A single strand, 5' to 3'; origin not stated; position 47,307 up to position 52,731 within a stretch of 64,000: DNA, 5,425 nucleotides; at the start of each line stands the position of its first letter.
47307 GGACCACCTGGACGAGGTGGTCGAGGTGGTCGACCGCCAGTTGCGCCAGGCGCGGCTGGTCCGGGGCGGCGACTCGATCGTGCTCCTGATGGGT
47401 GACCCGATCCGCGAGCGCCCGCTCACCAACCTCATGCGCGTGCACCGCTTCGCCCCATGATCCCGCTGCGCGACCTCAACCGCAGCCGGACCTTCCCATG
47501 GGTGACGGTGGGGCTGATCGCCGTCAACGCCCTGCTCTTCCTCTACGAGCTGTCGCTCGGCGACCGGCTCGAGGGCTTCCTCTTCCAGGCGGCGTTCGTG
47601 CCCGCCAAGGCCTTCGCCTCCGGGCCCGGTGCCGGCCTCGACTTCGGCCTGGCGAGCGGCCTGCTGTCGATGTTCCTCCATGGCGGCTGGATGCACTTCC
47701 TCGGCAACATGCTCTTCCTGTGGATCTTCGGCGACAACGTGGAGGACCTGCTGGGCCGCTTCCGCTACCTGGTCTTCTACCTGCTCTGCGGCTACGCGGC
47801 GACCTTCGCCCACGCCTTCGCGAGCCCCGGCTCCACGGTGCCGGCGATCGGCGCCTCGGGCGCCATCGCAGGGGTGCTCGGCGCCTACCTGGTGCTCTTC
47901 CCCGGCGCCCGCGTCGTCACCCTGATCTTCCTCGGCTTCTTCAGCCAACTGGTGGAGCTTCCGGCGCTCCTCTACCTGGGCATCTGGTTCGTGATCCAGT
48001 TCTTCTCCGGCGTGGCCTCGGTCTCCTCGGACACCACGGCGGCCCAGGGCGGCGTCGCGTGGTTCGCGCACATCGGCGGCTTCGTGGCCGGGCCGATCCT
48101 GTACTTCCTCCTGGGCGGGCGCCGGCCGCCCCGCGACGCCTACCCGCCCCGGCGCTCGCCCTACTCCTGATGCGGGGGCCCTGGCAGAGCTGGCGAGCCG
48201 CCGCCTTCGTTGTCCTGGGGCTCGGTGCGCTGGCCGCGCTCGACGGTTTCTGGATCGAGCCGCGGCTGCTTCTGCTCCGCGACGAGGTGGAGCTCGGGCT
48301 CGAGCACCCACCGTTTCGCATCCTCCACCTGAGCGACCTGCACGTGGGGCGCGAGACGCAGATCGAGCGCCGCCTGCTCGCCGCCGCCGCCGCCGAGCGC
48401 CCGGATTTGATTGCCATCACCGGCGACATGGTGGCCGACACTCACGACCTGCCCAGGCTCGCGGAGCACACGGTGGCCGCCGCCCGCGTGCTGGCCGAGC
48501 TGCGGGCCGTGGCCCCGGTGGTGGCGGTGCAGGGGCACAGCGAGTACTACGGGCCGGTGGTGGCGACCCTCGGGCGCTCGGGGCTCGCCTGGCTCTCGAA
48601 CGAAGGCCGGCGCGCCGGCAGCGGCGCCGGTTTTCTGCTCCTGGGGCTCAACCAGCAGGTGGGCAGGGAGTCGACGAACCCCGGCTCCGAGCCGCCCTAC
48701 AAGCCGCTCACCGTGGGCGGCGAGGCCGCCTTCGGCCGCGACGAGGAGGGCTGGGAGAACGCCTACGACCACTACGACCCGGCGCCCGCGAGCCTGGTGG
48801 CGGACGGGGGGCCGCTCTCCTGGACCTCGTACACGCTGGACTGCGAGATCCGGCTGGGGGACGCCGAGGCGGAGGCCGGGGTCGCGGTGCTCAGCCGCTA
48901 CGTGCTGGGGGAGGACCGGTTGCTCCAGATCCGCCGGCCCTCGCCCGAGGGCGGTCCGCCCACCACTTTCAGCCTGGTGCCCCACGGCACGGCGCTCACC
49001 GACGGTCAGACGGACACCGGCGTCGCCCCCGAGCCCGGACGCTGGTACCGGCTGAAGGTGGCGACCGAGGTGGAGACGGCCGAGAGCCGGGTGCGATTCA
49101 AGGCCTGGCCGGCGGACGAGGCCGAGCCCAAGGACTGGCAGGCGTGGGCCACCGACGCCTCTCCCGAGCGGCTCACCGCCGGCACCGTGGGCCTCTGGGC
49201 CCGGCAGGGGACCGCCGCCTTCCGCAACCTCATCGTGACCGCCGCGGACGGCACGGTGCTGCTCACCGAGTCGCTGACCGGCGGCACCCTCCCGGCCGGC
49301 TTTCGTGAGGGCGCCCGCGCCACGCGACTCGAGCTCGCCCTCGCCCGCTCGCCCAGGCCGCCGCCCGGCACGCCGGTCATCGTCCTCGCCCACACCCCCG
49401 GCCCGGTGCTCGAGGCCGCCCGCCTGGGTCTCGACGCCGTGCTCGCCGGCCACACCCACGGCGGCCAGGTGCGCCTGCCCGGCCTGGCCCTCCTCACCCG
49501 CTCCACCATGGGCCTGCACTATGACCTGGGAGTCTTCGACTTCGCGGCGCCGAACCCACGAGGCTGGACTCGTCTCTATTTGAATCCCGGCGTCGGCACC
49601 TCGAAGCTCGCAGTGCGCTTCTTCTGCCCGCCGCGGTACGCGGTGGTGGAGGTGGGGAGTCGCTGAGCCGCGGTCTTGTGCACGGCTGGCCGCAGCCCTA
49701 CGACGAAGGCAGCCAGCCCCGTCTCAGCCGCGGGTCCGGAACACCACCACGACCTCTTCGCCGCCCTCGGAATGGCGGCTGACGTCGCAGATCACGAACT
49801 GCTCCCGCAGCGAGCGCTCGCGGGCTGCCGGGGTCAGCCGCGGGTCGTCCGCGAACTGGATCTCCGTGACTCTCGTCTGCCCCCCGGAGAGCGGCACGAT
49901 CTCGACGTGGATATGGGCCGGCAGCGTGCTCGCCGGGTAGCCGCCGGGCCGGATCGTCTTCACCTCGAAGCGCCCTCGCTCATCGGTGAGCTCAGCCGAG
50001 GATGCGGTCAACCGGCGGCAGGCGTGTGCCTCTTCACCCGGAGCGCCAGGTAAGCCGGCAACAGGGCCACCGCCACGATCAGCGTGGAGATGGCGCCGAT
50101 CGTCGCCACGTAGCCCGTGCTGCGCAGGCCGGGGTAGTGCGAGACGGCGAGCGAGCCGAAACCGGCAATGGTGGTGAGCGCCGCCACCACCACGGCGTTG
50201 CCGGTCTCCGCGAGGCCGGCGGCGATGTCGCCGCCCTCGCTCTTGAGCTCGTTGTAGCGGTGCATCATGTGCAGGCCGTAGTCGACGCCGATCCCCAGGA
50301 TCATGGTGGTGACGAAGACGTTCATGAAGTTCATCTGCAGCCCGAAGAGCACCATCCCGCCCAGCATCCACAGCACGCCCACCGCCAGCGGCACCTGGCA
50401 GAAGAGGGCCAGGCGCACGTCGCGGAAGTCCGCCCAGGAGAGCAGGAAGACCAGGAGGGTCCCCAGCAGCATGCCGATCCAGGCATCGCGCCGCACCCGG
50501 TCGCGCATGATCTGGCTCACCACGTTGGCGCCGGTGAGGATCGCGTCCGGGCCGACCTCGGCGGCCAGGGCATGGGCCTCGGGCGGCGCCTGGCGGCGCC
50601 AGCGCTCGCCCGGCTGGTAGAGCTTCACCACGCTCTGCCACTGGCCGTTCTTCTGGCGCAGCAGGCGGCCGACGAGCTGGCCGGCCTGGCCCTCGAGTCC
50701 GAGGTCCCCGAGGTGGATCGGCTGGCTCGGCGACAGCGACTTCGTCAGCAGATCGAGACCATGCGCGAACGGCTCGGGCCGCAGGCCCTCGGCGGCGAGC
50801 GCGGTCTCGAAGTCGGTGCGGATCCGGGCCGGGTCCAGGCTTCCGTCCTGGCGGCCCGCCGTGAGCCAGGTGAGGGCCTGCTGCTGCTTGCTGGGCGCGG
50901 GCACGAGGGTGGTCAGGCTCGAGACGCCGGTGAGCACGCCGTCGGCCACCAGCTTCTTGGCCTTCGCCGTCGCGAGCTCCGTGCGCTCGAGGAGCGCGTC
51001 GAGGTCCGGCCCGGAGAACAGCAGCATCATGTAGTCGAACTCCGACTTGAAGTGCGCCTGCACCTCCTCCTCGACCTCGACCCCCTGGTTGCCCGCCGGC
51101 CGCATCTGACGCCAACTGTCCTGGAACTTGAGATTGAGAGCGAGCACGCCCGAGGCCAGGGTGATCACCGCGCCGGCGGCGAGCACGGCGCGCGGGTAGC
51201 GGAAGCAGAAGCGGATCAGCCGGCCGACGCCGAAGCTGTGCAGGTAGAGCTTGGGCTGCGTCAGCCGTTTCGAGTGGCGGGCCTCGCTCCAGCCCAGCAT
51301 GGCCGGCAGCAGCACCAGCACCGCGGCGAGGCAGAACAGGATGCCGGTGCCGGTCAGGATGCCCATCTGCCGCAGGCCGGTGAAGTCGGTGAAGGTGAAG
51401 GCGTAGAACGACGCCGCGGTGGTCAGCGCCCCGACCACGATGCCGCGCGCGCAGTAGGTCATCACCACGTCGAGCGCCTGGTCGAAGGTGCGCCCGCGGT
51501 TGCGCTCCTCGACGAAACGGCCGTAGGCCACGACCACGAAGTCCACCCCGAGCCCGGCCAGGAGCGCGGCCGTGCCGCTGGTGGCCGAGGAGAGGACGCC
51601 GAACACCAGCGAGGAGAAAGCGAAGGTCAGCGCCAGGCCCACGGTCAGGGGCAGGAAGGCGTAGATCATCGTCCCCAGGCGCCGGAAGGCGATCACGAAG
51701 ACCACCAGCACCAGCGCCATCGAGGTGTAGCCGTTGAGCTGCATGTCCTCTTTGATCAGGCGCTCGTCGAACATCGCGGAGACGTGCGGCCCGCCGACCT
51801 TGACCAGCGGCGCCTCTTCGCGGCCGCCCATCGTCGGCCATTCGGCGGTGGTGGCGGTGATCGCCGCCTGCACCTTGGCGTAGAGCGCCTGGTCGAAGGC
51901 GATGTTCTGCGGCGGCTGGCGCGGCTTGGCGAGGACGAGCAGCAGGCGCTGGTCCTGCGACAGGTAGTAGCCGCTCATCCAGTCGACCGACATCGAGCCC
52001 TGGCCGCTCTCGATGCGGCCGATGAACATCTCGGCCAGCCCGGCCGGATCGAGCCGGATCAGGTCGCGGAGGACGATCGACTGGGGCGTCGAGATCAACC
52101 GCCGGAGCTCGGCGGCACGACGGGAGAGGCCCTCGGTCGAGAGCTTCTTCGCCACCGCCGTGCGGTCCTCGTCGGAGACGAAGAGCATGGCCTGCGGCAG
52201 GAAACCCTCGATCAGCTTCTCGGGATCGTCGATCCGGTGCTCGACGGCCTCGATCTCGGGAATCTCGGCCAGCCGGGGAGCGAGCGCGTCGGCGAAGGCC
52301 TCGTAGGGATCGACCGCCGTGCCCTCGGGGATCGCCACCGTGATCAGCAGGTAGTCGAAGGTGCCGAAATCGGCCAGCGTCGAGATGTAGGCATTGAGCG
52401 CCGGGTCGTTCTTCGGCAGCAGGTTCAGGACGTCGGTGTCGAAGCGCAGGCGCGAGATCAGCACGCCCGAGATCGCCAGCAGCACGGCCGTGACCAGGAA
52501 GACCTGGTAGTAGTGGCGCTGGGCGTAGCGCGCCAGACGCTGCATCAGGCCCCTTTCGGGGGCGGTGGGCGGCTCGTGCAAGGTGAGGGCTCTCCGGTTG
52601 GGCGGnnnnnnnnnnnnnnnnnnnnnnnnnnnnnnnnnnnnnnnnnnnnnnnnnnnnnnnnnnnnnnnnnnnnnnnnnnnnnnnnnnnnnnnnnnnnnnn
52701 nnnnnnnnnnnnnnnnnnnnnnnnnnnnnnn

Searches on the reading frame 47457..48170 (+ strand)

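Call 54: search_protein_families(library=pfam, proteins=[window:47457-48170:+], max_evalue=0.001)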
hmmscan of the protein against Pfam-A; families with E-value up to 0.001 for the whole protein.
window:47457-48170:+ (237 aa): 1 family
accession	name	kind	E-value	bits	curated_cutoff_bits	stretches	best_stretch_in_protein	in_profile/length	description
PF01694.28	Rhomboid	-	3.4e-32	112.1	22.6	1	70-220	9-141/143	Rhomboid domain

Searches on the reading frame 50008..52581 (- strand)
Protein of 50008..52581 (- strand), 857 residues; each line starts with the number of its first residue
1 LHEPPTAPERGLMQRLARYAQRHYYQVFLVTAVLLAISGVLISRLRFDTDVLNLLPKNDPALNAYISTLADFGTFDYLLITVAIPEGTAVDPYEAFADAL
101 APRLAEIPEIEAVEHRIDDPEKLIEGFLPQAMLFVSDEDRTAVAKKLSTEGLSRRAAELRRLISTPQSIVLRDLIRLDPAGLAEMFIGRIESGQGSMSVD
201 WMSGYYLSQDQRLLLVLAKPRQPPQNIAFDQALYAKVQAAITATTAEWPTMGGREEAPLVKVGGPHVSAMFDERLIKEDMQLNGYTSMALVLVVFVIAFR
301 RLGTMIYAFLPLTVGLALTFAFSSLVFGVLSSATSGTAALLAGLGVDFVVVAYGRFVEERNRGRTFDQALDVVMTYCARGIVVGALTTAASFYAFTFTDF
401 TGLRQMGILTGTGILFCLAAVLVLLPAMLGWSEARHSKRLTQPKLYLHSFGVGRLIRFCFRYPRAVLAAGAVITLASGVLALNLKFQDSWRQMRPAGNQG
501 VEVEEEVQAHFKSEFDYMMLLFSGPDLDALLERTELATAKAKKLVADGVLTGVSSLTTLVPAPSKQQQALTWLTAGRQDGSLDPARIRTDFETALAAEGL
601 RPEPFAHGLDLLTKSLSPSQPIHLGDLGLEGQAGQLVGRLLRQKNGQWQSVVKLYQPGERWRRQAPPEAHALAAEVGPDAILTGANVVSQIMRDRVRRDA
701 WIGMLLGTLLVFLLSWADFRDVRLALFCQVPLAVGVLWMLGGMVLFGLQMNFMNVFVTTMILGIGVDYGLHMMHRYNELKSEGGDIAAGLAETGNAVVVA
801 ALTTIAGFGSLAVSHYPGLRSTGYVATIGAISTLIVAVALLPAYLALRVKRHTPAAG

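Call 54: search_protein_families(library=pfam, proteins=[window:50008-52581:-], max_evalue=0.001)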
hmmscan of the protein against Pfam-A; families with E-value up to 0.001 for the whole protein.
window:50008-52581:- (857 aa): 3 families
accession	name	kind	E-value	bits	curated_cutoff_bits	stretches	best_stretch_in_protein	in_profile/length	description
PF03176.21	MMPL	-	1.1e-30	107.1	20.5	2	206-435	80-305/333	MMPL family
PF12349.14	Sterol-sensing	-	2e-05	25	22.3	1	724-852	8-140/153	Sterol-sensing domain of SREBP cleavage-activation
PF02460.24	Patched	-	0.00012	22.3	23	1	726-846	32-155/156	Patched SSD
